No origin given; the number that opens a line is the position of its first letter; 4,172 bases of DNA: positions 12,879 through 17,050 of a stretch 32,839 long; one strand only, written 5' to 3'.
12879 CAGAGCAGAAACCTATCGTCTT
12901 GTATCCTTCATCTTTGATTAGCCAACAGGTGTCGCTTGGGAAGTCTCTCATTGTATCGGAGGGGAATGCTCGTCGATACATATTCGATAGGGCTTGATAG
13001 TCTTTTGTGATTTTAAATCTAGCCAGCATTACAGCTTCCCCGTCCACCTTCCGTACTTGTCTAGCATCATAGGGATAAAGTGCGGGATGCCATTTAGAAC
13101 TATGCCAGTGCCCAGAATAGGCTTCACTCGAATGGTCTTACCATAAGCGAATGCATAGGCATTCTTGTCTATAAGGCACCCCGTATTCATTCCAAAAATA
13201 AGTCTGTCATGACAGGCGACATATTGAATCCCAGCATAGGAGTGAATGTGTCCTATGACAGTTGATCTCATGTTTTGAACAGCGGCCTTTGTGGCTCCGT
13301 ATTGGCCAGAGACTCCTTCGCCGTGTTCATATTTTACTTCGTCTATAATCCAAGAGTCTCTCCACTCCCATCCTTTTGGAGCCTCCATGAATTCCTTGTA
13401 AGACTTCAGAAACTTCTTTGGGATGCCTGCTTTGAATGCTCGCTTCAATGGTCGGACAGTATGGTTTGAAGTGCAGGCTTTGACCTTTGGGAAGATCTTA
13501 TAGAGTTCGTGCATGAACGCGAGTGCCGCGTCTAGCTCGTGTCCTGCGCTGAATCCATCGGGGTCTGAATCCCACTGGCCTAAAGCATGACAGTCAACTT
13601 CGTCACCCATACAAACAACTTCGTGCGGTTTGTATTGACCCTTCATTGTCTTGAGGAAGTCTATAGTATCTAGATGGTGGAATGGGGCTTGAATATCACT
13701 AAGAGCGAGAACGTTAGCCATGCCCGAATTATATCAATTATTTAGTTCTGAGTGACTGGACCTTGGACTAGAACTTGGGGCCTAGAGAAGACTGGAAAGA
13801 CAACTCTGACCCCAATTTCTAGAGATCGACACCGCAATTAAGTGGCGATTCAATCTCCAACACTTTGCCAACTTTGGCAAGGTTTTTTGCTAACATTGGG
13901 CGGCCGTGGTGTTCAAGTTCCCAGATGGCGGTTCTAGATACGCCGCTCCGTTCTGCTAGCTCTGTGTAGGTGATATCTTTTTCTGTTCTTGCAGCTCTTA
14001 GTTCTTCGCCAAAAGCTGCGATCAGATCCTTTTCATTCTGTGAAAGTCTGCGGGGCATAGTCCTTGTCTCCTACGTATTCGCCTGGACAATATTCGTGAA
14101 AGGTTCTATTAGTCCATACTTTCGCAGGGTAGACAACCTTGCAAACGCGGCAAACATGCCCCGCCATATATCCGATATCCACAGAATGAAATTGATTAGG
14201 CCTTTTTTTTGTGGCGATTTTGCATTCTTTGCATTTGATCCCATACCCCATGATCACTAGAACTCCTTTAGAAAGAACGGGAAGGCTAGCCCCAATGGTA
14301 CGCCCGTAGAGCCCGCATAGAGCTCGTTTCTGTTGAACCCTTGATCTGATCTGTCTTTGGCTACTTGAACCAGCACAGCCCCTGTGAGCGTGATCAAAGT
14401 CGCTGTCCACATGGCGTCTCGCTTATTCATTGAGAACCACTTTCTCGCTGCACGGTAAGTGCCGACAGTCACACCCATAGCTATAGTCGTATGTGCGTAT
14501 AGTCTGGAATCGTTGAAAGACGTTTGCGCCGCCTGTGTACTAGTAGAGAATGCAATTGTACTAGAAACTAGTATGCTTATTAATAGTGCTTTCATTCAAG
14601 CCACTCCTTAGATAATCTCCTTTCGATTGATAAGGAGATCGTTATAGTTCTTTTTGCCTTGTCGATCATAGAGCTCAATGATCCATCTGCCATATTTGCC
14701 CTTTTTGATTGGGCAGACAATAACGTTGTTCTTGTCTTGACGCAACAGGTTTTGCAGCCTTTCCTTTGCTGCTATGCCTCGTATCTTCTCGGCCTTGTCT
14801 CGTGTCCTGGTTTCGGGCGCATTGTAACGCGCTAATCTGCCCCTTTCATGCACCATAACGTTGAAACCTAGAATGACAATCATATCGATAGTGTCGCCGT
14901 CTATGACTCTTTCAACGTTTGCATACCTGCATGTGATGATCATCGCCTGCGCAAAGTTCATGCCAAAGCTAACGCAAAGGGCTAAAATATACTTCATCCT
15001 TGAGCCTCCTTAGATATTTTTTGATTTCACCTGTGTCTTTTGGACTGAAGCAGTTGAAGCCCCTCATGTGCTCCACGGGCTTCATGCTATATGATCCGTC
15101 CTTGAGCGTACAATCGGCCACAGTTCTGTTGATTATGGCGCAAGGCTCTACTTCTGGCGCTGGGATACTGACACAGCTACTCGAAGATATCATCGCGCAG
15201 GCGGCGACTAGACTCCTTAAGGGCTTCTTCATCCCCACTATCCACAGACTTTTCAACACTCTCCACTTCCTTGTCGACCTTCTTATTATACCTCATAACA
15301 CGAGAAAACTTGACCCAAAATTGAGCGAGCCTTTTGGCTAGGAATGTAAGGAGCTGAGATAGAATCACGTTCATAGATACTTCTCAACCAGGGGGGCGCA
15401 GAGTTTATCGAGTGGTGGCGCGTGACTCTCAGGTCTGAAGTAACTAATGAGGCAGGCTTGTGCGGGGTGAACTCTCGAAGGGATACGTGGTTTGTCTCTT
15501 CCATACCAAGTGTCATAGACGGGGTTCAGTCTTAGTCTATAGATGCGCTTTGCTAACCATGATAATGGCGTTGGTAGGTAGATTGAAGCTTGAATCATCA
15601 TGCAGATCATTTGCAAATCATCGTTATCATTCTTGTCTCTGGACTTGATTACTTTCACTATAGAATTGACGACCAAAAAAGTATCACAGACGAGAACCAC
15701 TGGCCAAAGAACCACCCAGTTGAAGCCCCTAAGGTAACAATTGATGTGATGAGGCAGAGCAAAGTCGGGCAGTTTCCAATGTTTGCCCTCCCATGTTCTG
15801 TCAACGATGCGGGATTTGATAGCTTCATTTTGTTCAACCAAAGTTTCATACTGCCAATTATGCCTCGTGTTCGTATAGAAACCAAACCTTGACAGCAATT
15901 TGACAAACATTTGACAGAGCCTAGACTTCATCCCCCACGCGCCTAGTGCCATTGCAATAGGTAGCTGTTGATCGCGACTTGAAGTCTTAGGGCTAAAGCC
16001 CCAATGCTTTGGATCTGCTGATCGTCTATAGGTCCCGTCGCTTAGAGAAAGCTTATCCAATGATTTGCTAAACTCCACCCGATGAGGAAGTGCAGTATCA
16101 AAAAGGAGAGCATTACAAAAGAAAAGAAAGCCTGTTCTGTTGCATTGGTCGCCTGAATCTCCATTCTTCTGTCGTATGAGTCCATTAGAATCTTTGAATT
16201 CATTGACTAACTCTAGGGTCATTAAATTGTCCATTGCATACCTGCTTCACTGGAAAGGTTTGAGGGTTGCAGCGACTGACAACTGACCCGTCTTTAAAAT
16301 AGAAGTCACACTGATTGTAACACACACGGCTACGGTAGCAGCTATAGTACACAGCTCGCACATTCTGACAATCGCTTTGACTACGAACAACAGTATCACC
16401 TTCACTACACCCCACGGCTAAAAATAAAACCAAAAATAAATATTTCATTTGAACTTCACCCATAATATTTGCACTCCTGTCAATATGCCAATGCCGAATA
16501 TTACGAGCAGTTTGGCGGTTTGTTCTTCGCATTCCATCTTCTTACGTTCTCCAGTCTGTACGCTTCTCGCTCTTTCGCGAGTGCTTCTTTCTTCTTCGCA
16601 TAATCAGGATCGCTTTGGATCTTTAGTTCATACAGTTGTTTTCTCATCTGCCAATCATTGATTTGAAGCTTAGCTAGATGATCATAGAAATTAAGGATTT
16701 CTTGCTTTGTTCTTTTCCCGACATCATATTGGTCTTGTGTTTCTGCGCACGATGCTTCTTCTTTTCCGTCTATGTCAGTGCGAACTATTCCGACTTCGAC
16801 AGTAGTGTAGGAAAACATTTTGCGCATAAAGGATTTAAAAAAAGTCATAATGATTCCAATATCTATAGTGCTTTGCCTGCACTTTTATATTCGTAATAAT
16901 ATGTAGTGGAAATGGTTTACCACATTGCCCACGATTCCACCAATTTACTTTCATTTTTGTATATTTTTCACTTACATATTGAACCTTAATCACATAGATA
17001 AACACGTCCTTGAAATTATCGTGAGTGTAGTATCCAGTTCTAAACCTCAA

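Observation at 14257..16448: Cassette of consecutive exported / envelope-targeted phage proteins with no recognisable counterpart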

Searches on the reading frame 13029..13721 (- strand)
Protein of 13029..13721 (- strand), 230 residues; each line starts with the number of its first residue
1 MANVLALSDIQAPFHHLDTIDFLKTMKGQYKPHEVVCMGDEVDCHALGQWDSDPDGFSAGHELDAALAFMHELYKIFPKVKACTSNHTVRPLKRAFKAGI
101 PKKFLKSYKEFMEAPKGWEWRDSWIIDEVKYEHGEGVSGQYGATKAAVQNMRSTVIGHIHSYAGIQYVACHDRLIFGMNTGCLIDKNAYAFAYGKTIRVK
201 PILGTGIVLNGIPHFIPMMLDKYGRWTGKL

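Call 5: search_protein_families(library=pfam, proteins=[window:13029-13721:-], max_evalue=0.1)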
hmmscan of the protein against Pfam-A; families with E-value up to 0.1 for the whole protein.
window:13029-13721:- (230 aa): 1 family
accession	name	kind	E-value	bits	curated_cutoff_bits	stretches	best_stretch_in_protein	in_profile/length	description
PF00149.33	Metallophos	-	0.043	14.7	21.5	1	3-60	2-45/191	Calcineurin-like phosphoesterase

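Call 6: search_protein_families(library=phrogs, proteins=[window:13029-13721:-], max_evalue=0.1)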
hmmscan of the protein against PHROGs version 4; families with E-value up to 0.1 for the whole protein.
window:13029-13721:- (230 aa): 2 families
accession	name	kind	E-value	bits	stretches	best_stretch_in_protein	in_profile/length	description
phrog_221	-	other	5.4e-54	184.8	1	3-229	113-358/367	metallo-phosphoesterase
phrog_20266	-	other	0.01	15.7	1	22-89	196-265/450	metallo-phosphoesterase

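Call 53: find_related_loci(query=window:13029-13721:-, collection=viral_contigs, flank=8000)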
Query window:13029-13721:- (230 aa) in viral_contigs; peptide patterns used: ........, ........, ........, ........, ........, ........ (x = any residue, [..] = any of these).
5 stretches matched a pattern, but none encodes a relative of the query by tblastn (E <= 1e-3).

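Call 66: search_protein_families(library=padloc, proteins=[window:13029-13721:-], max_evalue=0.1)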
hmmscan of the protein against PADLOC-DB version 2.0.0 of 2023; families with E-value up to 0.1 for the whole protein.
window:13029-13721:- (230 aa): 0 families

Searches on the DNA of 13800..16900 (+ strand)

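Call 4: search_dna_similar(query=window:13800-16900:+, collection=phages, mode=near)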
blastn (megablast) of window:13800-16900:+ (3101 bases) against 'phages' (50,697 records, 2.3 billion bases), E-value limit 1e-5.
No match.

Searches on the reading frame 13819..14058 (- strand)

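Call 5: search_protein_families(library=pfam, proteins=[window:13819-14058:-], max_evalue=0.1)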
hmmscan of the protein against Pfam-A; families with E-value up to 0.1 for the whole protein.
window:13819-14058:- (79 aa): 12 families
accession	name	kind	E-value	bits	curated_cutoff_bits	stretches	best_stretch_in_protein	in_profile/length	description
PF13560.12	HTH_31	-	7.3e-07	29.9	27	1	15-53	1-38/64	Helix-turn-helix domain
PF01381.28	HTH_3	-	6.4e-06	26.6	23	1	20-49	1-30/55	Helix-turn-helix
PF08279.18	HTH_11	-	0.00037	20.8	25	1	24-46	11-33/55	HTH domain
PF13412.12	HTH_24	-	0.00064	19.7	21.9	1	26-47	15-36/48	Winged helix-turn-helix DNA-binding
PF13413.12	HTH_25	-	0.0051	17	24.6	1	20-50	2-32/62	Helix-turn-helix domain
PF02001.22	DUF134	-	0.0061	17.5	27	1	19-66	39-87/98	Protein of unknown function DUF134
PF13404.12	HTH_AsnC-type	-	0.0062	16.8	27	1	29-47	18-36/42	AsnC-type helix-turn-helix domain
PF04545.22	Sigma70_r4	-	0.0074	16.2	24.1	1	22-52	17-44/50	Sigma-70, region 4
PF13443.12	HTH_26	-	0.0077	16.9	22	1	20-68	2-51/63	Cro/C1-type HTH DNA-binding domain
PF12844.13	HTH_19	-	0.0096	16.2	30.2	1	17-50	1-34/64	Helix-turn-helix domain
PF04967.18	HTH_10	-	0.056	13.7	23.1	0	26-47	21-42/53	HTH DNA binding domain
PF21291.3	CYNS_N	-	0.067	13.6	27.1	0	18-43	6-31/69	Cyanate hydratase, N-terminal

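Call 6: search_protein_families(library=phrogs, proteins=[window:13819-14058:-], max_evalue=0.1)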
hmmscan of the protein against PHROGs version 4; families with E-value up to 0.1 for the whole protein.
window:13819-14058:- (79 aa): 25 families
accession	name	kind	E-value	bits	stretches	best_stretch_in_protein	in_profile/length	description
phrog_2439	-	transcription regulation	4.3e-07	30.1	1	16-70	8-62/367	transcriptional regulator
phrog_5823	-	transcription regulation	3.7e-06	27.3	1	14-68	5-60/404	transcriptional regulator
phrog_1373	-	transcription regulation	5.4e-06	27.5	1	13-69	63-121/166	transcriptional regulator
phrog_3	-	transcription regulation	1.1e-05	26.4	1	15-69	88-139/430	transcriptional repressor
phrog_7241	-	transcription regulation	2.1e-05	25.6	1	18-70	64-116/122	transcriptional regulator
phrog_1468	-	transcription regulation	2.2e-05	25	1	13-72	5-63/67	transcriptional repressor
phrog_8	-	transcription regulation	4.1e-05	24.2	1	7-49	68-110/346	transcriptional regulator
phrog_686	-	DNA, RNA and nucleotide metabolism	0.00015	22.9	1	7-46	28-66/76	HTH DNA binding protein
phrog_4779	-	transcription regulation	0.0011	20.5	1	17-71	4-60/98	transcriptional regulator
phrog_2339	-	DNA, RNA and nucleotide metabolism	0.0012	19.8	1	6-71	16-86/98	HTH DNA binding protein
phrog_4583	-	transcription regulation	0.0013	19.7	1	17-69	12-64/81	transcriptional repressor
phrog_6223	-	transcription regulation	0.0019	19.2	1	20-48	10-37/73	transcriptional repressor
phrog_2328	-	transcription regulation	0.0028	18.5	1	15-50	15-50/128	transcriptional repressor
phrog_6912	-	integration and excision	0.0043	17.8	1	30-65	15-48/52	excisionase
phrog_7950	-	transcription regulation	0.0046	18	1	18-51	10-43/68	transcriptional repressor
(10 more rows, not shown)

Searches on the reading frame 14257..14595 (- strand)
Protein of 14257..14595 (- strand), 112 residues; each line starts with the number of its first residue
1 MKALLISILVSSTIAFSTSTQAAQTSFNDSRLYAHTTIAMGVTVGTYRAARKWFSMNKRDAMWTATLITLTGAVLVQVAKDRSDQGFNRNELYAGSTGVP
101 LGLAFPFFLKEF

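Call 5: search_protein_families(library=pfam, proteins=[window:14257-14595:-], max_evalue=0.1)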
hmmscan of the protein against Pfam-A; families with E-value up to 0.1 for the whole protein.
window:14257-14595:- (112 aa): 0 families

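Call 6: search_protein_families(library=phrogs, proteins=[window:14257-14595:-], max_evalue=0.1)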
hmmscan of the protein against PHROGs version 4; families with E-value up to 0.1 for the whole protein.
window:14257-14595:- (112 aa): 2 families
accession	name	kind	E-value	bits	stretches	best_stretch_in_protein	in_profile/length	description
phrog_4002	-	unknown function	0.017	15.8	1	1-61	1-61/171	-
phrog_16915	-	unknown function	0.059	14.2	0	5-56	4-57/63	-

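Call 22: search_protein_families(library=ncbifam, proteins=[window:14257-14595:-], max_evalue=1)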
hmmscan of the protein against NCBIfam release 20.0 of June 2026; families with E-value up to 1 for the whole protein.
window:14257-14595:- (112 aa): 0 families

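Call 48: search_dna_similar(query=window:14257-14595:-, collection=phages, mode=protein, max_evalue=0.1, max_rows=15)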
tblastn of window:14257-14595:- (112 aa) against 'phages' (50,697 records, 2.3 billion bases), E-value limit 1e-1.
No match.

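Call 66: search_protein_families(library=padloc, proteins=[window:14257-14595:-], max_evalue=0.1)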
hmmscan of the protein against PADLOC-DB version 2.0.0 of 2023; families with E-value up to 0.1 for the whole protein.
window:14257-14595:- (112 aa): 0 families
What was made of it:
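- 14257..14595 (-): 112-aa orphan protein with a Sec-type leader (TQA/A), one marginal hydrophobic segment (61-79) and a hydrophobic C-terminus. No homologue found (calls 5, 6, 22, 48, 66).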
